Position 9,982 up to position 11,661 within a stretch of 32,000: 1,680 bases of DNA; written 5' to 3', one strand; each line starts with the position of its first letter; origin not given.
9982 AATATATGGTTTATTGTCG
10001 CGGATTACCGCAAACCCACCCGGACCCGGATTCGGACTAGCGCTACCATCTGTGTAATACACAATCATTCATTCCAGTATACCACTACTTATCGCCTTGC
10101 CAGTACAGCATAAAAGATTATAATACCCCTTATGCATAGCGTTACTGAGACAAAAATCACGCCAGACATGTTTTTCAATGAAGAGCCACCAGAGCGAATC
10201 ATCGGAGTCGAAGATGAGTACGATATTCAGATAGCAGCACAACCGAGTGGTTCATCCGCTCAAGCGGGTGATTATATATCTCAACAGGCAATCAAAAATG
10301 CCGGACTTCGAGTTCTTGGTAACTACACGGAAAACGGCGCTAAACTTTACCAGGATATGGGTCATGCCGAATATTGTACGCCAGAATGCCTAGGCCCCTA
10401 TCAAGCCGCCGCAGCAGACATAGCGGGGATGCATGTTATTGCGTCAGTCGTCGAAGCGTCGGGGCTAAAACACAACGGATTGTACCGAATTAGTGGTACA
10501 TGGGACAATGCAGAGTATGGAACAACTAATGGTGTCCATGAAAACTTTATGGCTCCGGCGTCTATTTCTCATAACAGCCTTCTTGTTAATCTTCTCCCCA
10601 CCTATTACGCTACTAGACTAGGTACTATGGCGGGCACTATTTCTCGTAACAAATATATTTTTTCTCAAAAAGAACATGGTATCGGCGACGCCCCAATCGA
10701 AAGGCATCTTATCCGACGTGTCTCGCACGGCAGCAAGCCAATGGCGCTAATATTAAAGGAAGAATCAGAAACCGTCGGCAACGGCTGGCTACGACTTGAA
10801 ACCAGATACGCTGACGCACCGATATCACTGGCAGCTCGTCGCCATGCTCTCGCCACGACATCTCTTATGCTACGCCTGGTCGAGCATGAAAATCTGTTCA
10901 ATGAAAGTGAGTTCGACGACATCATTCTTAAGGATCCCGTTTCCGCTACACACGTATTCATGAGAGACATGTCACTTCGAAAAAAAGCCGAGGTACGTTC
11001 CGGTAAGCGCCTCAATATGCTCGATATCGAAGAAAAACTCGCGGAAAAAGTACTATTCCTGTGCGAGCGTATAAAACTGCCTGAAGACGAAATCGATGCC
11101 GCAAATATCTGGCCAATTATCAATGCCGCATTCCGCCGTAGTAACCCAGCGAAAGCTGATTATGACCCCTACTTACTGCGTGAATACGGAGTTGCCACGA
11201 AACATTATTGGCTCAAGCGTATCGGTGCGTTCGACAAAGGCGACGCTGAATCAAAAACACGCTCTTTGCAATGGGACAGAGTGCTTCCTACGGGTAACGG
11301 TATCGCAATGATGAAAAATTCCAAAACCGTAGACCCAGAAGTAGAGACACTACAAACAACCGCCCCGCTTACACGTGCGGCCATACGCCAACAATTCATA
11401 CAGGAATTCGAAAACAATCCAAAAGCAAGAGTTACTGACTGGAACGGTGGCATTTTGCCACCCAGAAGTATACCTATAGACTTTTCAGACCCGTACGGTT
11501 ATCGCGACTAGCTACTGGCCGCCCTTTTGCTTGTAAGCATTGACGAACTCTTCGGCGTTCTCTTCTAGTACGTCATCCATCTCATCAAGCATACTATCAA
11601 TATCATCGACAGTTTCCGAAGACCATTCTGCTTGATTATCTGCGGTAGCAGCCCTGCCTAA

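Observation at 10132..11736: Pup (…KQKGGQ) paired tail-to-tail with one divergent PafA/Dop homolog, and no proteasome or Mpa/ARC gene within 32 kb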

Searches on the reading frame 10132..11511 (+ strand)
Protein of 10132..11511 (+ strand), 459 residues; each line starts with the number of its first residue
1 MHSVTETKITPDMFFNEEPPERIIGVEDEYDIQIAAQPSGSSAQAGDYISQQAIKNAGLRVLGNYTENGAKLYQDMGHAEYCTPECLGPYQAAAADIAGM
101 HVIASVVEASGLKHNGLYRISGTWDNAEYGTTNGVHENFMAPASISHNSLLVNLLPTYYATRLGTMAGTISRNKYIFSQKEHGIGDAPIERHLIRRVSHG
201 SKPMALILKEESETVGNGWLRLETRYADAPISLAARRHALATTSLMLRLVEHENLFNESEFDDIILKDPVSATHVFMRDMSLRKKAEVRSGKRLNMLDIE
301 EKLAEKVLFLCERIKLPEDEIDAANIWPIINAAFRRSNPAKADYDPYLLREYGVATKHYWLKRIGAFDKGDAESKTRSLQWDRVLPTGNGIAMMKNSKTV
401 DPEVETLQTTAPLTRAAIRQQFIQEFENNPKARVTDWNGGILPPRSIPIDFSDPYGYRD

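Call 3: search_protein_families(library=pfam, proteins=[window:10132-11511:+], max_evalue=1)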
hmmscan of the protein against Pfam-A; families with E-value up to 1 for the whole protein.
window:10132-11511:+ (459 aa): 1 family
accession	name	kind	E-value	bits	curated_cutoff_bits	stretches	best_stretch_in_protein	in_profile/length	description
PF03136.20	Pup_ligase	-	2.9e-32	112.7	25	1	55-438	69-438/441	Pup-ligase protein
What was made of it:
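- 10132..11511 (+): 459-aa enzyme of the Pup-ligase/deamidase (PafA/Dop) fold family. It belongs to a Saccharimonadales-specific clade (type A) and matches GenBank USN96327.1. Pfam PF03136: 112.7 bits (call 3).
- On Pup-ligase/deamidase superfamily (PF03136): 112.7 bits against 25 (call 3).
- Both proteins pass their curated Pfam cut-offs by a wide margin (call 3).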

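Call 4: search_protein_families(library=ncbifam, proteins=[window:10132-11511:+], max_evalue=1)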
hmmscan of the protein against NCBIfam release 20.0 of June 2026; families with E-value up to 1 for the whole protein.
window:10132-11511:+ (459 aa): 2 families
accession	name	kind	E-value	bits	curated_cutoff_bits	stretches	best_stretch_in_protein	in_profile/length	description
TIGR03686.1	pupylate_PafA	equivalog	3.1e-23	82.2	551.3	1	22-438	2-425/457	Pup--protein ligase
TIGR03688.1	depupylase_Dop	equivalog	8.2e-22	77.6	492.3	1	63-330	82-343/485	depupylase/deamidase Dop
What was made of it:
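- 10132..11511 (+): PafA and Dop equivalog models: only 82 and 78 bits, against cut-offs of 551 and 492 (call 4).
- On PafA (TIGR03686 equivalog): 82.2 bits against 551.3 (call 4).
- On Dop (TIGR03688 equivalog): 77.6 bits against 492.3 (call 4).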

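Call 10: find_homologous_proteins(query=window:10132-11511:+)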
Query window:10132-11511:+ (459 aa): 41 proteins with E <= 0.001 among 8000 candidates.
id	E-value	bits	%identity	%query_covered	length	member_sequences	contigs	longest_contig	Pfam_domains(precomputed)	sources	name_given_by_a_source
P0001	0.0e+0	1049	100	100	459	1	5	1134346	PF03136.21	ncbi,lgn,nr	ncbi:MAG: proteasome accessory factor PafA2 family protein [Candidatus Nomurabacteria bacterium]|nr:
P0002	3.6e-245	832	76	100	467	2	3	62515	PF03136.21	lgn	-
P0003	6.8e-242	821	76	100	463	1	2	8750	PF03136.21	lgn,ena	-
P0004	5.1e-238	808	76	100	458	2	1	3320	PF03136.21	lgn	-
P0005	9.3e-232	788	74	100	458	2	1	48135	PF03136.21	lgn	-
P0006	1.9e-206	704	70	97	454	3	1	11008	PF03136.21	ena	-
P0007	3.4e-185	634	61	100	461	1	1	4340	PF03136.21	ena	-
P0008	9.2e-185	633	64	100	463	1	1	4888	PF03136.21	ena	-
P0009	1.5e-182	626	62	100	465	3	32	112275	PF03136.21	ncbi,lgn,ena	-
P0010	2.0e-180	619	61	100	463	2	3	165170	PF03136.21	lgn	-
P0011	3.4e-177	608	60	100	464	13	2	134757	PF03136.21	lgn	-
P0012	8.7e-164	564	56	98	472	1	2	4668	PF03136.21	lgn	-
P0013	2.0e-161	556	55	98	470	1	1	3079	PF03136.21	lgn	-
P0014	2.9e-161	555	55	98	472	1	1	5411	PF03136.21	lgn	-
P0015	6.4e-156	538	53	99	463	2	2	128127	PF03136.21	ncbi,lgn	-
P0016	9.4e-153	527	54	95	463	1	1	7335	PF03136.21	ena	-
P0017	1.9e-152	526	55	95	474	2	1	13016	PF03136.21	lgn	-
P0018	2.1e-150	520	55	95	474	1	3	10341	PF03136.21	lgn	-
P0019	1.7e-144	500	54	90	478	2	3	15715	PF03136.21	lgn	-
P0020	2.4e-124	434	48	98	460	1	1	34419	PF03136.21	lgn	-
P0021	5.8e-119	416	56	76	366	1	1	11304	PF03136.21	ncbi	-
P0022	1.5e-99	352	45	91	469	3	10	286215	PF03136.21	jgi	jgi:hypothetical protein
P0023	2.9e-99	351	44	97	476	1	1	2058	PF03136.21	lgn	-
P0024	2.6e-94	335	43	91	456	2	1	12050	PF03136.21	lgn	-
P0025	4.2e-93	331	60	55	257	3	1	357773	PF03136.21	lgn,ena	-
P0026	3.4e-92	328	43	92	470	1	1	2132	PF03136.21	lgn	-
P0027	2.3e-89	319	41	92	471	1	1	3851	PF03136.21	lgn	-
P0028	7.9e-89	317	39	98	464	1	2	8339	PF03136.21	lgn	-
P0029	2.4e-87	312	40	92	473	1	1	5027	PF03136.21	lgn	-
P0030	2.0e-86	309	39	98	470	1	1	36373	PF03136.21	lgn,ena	-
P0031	1.9e-77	279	38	97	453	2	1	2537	PF03136.21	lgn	-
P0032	4.9e-74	268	36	97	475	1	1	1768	PF03136.21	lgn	-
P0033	1.5e-72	263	38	90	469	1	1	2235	PF03136.21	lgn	-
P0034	2.3e-72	263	36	97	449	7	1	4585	PF03136.21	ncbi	-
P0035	1.4e-67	247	35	97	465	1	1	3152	PF03136.21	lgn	-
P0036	1.9e-66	243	35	98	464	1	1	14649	PF03136.21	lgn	-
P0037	9.6e-66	241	36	98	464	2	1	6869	PF03136.21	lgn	-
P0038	1.0e-64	237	36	94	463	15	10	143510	PF03136.21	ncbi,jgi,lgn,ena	-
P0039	6.3e-61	225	35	98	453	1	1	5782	PF03136.21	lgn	-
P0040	2.5e-55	206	34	84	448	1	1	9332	PF03136.21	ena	-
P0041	8.3e-46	175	35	84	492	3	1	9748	PF03136.21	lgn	-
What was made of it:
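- The word-index searches missed many homologs of about 40% identity that the exhaustive search found (calls 10 versus 37).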

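Call 13: find_encoding_contigs(protein=P0001, flank=10000, max_places=5)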
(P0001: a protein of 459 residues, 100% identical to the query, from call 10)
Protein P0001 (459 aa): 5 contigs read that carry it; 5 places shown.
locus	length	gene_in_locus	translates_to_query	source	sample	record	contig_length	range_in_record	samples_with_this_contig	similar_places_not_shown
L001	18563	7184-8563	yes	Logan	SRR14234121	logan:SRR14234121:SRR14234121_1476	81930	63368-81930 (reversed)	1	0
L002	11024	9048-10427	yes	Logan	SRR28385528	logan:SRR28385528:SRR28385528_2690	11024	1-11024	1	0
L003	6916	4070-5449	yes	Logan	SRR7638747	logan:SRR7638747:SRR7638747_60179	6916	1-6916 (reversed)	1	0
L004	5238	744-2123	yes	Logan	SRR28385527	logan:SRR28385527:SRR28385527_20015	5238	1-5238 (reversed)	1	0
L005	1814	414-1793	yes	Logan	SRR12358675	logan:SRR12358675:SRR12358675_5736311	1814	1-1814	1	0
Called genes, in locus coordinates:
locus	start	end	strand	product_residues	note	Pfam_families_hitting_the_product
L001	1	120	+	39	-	?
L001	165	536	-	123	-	PF02381:MraZ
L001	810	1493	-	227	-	-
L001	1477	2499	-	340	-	PF01933:CofD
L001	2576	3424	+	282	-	PF14067:LssY_C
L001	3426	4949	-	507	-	PF05970:PIF1, PF13245:AAA_19, PF13401:AAA_22 (faint), PF13604:AAA_30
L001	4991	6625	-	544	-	-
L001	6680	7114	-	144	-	PF00075:RNase_H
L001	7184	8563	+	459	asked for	PF03136:Pup_ligase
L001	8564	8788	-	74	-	PF05639:Pup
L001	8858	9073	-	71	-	-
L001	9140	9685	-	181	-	PF10688:Imp-YgjV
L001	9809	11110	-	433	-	PF00587:tRNA-synt_2b, PF03129:HGTP_anticodon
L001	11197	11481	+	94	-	-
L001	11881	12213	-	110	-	PF01906:YbjQ_1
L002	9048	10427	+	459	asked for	PF03136:Pup_ligase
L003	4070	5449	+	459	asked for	PF03136:Pup_ligase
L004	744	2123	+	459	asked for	PF03136:Pup_ligase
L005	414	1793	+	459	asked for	PF03136:Pup_ligase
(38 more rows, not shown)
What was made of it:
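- The identical protein was recovered from 5 independent assemblies (call 13).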

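Call 15: find_related_loci(query=A1, collection=genome_contigs, flank=10000)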
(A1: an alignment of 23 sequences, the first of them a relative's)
Query A1 (459 aa) in genome_contigs; peptide patterns used: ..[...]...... (x = any residue, [..] = any of these).
219 stretches matched a pattern; 6 encode a relative of the query (tblastn E <= 1e-3); 6 distinct loci.
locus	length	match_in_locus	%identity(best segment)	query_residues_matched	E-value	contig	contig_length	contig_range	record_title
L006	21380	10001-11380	53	1-456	2e-157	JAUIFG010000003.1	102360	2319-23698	MAG: bacterium isolate 8_bin.73 NODE_354_length_102360_cov_1.436190, whole genome shotgun sequence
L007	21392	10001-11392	62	1-458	0e+0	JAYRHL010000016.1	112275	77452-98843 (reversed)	MAG: Candidatus Saccharimonadaceae bacterium isolate SZ_szas25bin.26 k141_617601, whole genome shotgun sequence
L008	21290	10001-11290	40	9-426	2e-90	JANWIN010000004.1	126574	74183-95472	MAG: Candidatus Saccharimonadales bacterium isolate CRAIB_MAG42 c_000000035207, whole genome shotgun sequence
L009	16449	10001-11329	38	9-455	2e-80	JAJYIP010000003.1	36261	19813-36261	MAG: bacterium isolate DBS2-1.bin125 NODE_1931_length_36261_cov_1.880085, whole genome shotgun sequence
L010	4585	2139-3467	36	9-455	5e-77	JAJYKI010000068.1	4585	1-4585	MAG: bacterium isolate DBS2-1.bin32 NODE_39502_length_4585_cov_1.228354, whole genome shotgun sequence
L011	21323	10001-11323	36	2-438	3e-71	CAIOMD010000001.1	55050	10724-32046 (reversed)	uncultured Candidatus Saccharibacteria bacterium isolate AM-lipid-02-D3_bin-0353 genome assembly, contig: bin-0353:01/13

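Call 22: search_solved_structures(query=window:10132-11511:+, max_evalue=0.01, show_alignments=4)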
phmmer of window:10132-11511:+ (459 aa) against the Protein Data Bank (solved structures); distinct sequences matched with E-value up to 0.01: 5.
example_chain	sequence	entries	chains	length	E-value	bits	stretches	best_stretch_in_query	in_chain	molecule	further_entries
9cku_G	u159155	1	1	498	4.8e-14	55.4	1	66-311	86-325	Pup deamidase/depupylase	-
4b0r_A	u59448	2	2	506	4.8e-13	52.1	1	64-307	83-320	DEAMIDASE-DEPUPYLASE DOP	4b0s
5lrt_A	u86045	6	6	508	4.9e-13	52.1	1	64-307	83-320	Depupylase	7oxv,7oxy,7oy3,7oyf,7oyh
4b0t_A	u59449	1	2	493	3.7e-05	26.1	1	21-305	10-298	PUP--PROTEIN LIGASE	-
4bjr_A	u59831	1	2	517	0.0002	23.7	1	21-305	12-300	PUP--PROTEIN LIGASE, PROKARYOTIC UBIQUITIN-LIKE PROTEIN PUP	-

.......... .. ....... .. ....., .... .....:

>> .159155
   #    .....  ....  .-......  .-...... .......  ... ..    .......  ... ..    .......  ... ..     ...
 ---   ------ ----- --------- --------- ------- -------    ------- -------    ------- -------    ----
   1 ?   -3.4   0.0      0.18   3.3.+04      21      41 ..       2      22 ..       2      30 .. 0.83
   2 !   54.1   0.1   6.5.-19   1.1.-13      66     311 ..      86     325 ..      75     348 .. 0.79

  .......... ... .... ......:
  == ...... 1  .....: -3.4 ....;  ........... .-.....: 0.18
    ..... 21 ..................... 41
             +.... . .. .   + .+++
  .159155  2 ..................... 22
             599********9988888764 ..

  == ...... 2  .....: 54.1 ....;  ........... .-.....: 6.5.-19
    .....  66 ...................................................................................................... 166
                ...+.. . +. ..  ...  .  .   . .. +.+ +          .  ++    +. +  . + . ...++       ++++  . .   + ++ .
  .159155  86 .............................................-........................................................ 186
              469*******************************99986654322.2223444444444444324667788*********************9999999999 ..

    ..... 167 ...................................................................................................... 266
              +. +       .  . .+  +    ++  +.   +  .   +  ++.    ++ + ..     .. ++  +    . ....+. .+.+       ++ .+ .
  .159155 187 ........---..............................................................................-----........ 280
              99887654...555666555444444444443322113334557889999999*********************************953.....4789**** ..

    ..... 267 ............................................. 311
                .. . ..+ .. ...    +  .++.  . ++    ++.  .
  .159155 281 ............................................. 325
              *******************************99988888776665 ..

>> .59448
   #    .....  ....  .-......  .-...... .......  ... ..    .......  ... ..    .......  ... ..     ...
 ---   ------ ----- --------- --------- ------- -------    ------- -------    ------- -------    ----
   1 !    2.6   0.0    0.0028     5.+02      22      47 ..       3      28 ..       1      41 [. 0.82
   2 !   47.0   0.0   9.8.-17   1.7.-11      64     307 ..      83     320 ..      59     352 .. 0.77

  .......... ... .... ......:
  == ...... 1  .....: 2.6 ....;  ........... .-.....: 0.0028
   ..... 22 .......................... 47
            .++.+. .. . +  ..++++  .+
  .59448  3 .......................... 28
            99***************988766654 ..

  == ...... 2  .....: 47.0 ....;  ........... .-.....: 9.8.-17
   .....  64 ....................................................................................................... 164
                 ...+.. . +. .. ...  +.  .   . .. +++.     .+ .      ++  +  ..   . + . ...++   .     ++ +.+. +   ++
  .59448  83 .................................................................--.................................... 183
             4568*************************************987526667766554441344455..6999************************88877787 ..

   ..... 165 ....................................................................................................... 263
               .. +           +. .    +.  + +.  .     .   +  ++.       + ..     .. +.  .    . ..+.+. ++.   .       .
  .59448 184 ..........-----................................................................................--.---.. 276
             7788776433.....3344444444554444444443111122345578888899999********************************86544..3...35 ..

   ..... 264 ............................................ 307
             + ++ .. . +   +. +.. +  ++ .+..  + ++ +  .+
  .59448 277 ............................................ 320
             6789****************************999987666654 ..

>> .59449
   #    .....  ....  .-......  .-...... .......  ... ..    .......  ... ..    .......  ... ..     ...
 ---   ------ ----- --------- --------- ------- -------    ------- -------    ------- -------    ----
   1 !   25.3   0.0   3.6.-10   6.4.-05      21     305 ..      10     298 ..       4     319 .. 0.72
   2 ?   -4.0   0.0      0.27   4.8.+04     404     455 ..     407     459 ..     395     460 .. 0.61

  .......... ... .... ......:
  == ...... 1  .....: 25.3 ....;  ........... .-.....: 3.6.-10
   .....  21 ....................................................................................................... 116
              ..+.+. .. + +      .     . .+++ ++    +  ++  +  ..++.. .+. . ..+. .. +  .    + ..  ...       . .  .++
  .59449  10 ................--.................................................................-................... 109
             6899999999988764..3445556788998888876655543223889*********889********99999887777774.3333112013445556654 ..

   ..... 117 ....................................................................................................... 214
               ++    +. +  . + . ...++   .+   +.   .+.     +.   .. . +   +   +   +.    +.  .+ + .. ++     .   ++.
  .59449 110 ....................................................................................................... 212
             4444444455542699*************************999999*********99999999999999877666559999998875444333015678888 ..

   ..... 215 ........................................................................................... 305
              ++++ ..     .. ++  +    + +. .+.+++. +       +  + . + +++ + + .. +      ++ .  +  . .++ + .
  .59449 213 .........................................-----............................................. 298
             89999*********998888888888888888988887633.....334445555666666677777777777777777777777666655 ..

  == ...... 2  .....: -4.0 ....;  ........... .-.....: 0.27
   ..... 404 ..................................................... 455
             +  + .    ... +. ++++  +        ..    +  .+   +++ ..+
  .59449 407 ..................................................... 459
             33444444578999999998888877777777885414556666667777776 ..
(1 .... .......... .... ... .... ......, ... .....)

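Call 31: find_encoding_contigs(protein=P0022, flank=10000, max_places=2)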
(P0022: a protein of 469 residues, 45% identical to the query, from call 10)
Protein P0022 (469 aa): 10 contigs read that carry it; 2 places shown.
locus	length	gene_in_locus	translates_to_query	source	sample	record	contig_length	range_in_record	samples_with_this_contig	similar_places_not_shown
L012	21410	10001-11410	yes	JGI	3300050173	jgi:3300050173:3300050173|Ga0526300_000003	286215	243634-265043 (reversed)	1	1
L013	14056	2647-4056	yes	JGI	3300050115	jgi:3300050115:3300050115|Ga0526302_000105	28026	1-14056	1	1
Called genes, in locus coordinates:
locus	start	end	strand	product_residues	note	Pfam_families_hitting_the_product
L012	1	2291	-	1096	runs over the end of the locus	PF00580:UvrD-helicase, PF13245:AAA_19, PF13604:AAA_30 (faint), PF13538:UvrD_C_2 (faint), PF13361:UvrD_C, PF12705:PDDEXK_1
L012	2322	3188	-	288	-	-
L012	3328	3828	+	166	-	-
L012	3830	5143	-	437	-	PF01938:TRAM (weak), PF05958:tRNA_U5-meth_tr, PF03602:Cons_hypoth95 (weak)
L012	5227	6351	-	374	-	PF22612:GH113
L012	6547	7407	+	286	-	PF02558:ApbA (weak), PF03446:NAD_binding_2 (faint), PF03721:UDPG_MGDP_dh_N (weak), PF03807:F420_oxidored (faint), PF03721:UDPG_MGDP_dh_N, PF00984:UDPG_MGDP_dh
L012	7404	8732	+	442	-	PF13632:Glyco_trans_2_3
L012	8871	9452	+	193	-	-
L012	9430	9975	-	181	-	-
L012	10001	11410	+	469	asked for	PF03136:Pup_ligase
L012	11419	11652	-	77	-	-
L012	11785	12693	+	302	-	PF03446:NAD_binding_2, PF03807:F420_oxidored (weak), PF00393:6PGD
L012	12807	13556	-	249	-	-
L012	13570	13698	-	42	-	-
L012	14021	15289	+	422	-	-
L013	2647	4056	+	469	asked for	PF03136:Pup_ligase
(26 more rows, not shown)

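Call 32: find_encoding_contigs(protein=P0038, flank=10000, max_places=2)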
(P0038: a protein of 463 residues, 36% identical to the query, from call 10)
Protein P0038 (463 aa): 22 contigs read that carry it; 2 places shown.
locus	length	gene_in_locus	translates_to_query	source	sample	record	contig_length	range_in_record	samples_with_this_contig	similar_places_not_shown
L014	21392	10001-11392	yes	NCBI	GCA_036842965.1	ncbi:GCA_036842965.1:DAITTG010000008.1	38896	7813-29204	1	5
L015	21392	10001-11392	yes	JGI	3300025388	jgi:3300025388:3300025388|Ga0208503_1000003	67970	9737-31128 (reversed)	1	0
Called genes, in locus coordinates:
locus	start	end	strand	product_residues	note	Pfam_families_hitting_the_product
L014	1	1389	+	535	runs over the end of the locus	PF00083:Sugar_tr, PF06609:TRI12, PF07690:MFS_1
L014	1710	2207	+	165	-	-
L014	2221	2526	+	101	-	-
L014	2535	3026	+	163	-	-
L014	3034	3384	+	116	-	-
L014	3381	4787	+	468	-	PF21722:Gly_rich_2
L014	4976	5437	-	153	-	-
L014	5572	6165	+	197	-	-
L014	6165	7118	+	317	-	-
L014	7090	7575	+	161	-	PF09136:Glucodextran_B (faint), PF17936:Big_6 (weak)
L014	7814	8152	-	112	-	-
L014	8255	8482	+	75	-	PF02416:TatA_B_E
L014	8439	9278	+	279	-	PF00902:TatC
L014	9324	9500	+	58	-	-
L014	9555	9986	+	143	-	-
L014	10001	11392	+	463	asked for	PF03136:Pup_ligase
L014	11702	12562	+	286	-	-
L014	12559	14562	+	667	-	PF22745:Nlig-Ia, PF01653:DNA_ligase_aden, PF03120:OB_DNA_ligase, PF03119:DNA_ligase_ZBD, PF14520:HHH_5 (weak), PF12826:HHH_2, PF00533:BRCT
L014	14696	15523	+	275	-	PF00106:adh_short, PF01370:Epimerase (weak), PF08659:KR (faint), PF13561:adh_short_C2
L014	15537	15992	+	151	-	PF12680:SnoaL_2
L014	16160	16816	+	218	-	PF01182:Glucosamine_iso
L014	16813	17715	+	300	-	PF03446:NAD_binding_2, PF03807:F420_oxidored (weak), PF00393:6PGD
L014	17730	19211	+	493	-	PF00479:G6PD_N, PF02781:G6PD_C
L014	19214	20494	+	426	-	PF08245:Mur_ligase_M, PF02875:Mur_ligase_C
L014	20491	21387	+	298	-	PF01820:Dala_Dala_lig_N, PF02655:ATP-grasp_3 (weak), PF08443:RimK (weak), PF07478:Dala_Dala_lig_C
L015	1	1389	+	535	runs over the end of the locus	PF00083:Sugar_tr, PF06609:TRI12, PF07690:MFS_1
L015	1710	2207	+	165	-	-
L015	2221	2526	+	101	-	-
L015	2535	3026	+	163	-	-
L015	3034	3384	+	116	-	-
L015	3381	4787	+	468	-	PF21722:Gly_rich_2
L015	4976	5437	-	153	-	-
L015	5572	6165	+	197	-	-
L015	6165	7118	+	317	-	-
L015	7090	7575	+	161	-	PF09136:Glucodextran_B (faint), PF17936:Big_6 (weak)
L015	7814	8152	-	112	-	-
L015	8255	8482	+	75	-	PF02416:TatA_B_E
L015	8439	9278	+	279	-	PF00902:TatC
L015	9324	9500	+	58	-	-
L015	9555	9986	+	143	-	-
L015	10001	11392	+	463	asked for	PF03136:Pup_ligase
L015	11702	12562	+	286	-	-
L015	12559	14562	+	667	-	PF22745:Nlig-Ia, PF01653:DNA_ligase_aden, PF03120:OB_DNA_ligase, PF03119:DNA_ligase_ZBD, PF14520:HHH_5 (weak), PF12826:HHH_2, PF00533:BRCT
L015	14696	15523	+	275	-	PF00106:adh_short, PF01370:Epimerase (weak), PF08659:KR (faint), PF13561:adh_short_C2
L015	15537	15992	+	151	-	PF12680:SnoaL_2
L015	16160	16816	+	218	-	PF01182:Glucosamine_iso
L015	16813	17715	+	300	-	PF03446:NAD_binding_2, PF03807:F420_oxidored (weak), PF00393:6PGD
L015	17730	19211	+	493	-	PF00479:G6PD_N, PF02781:G6PD_C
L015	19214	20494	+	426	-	PF08245:Mur_ligase_M, PF02875:Mur_ligase_C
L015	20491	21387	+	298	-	PF01820:Dala_Dala_lig_N, PF02655:ATP-grasp_3 (weak), PF08443:RimK (weak), PF07478:Dala_Dala_lig_C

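Call 33: find_encoding_contigs(protein=P0041, flank=10000, max_places=2)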
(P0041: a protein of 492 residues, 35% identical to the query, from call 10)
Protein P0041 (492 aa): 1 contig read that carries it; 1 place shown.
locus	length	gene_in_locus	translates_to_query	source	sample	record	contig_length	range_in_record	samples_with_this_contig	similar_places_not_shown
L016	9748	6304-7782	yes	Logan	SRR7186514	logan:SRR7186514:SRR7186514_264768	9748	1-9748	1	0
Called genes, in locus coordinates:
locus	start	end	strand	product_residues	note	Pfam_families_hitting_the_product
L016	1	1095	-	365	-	?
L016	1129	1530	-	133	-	PF00213:OSCP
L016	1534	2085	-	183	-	PF00430:ATP-synt_B, PF05405:Mt_ATP-synt_B (weak)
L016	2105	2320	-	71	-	PF00137:ATP-synt_C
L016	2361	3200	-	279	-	PF00119:ATP-synt_A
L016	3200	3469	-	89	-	PF09527:ATPase_gene1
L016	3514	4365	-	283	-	-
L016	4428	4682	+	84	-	PF00462:Glutaredoxin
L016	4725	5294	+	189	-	PF02572:CobA_CobO_BtuR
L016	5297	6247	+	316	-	-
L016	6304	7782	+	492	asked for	PF03136:Pup_ligase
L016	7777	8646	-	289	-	PF00535:Glycos_transf_2, PF10111:Glyco_tranf_2_2 (weak), PF13641:Glyco_tranf_2_3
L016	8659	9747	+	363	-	?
